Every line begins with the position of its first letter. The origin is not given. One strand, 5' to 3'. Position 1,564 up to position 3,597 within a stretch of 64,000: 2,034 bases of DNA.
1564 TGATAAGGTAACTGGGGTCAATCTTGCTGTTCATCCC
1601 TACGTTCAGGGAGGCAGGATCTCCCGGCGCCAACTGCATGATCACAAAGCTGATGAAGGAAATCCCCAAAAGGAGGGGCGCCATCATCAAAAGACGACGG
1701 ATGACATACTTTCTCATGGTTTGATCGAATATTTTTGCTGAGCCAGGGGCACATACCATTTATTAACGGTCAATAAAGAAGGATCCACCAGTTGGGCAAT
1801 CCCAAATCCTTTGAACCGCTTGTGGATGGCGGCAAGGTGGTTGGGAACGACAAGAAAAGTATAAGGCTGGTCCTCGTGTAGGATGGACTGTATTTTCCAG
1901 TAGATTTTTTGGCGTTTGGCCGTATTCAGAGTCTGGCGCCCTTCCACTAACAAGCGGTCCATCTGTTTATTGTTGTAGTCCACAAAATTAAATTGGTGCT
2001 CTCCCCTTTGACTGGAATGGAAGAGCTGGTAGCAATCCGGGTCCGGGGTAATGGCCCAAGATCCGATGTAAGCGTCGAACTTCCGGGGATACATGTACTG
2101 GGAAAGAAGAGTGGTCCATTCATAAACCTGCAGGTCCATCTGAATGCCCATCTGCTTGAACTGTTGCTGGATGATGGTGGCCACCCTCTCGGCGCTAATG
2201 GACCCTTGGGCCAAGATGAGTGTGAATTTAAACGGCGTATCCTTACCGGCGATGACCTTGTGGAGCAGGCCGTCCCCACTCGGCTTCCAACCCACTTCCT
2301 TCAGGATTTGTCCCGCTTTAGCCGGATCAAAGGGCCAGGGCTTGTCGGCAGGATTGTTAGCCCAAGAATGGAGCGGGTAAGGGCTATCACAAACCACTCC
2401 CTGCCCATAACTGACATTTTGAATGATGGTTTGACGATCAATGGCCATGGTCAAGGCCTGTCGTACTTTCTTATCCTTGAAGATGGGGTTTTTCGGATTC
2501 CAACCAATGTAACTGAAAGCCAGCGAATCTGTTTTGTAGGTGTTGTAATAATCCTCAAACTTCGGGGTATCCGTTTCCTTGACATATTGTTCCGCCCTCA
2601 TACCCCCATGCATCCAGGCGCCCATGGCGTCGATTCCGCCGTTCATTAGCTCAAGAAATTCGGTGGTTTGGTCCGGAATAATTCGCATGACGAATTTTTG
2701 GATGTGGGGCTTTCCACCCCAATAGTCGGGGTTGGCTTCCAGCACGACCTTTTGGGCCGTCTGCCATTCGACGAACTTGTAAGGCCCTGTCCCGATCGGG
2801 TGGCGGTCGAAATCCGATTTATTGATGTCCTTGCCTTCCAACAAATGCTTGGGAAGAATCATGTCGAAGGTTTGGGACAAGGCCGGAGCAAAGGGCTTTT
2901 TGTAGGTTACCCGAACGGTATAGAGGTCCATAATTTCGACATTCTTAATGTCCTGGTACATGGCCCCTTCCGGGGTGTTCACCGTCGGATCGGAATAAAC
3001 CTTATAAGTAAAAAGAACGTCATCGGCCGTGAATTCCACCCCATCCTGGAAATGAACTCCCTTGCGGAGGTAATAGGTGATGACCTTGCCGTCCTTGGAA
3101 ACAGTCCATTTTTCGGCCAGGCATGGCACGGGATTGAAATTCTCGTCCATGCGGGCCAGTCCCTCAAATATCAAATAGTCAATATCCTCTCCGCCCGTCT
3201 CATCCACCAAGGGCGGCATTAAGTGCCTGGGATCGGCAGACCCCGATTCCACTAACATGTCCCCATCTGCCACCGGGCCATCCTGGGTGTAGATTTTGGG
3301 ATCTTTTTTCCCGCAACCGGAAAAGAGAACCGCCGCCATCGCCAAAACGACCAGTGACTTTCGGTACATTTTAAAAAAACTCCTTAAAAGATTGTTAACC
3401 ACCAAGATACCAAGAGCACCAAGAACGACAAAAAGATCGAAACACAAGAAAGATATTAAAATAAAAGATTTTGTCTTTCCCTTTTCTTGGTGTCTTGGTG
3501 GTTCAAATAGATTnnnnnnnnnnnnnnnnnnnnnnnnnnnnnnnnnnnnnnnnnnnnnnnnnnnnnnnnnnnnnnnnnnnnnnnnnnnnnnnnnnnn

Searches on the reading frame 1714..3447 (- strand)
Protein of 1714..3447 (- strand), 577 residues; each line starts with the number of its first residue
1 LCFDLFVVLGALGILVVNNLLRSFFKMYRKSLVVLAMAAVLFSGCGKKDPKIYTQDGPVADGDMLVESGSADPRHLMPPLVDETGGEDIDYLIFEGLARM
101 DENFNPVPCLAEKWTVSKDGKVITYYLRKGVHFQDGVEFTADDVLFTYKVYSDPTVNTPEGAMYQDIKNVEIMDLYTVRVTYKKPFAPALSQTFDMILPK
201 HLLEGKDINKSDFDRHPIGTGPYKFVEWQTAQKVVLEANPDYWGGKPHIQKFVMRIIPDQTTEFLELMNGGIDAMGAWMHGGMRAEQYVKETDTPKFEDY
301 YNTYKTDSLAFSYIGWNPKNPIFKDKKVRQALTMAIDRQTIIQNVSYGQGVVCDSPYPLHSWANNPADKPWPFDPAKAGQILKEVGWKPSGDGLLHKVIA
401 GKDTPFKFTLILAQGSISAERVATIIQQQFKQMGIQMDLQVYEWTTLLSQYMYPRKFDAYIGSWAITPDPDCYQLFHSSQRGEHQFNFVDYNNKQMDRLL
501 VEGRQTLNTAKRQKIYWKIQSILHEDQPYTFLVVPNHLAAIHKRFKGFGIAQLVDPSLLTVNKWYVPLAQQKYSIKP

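Call 23: search_protein_families(library=pfam, proteins=[window:1714-3447:-], max_evalue=0.001)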
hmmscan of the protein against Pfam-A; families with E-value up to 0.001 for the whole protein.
window:1714-3447:- (577 aa): 1 family
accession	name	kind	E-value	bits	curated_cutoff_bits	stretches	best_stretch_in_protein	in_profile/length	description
PF00496.27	SBP_bac_5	-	3.4e-98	329.6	32.4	1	105-473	1-355/368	Bacterial extracellular solute-binding proteins, family 5 Middle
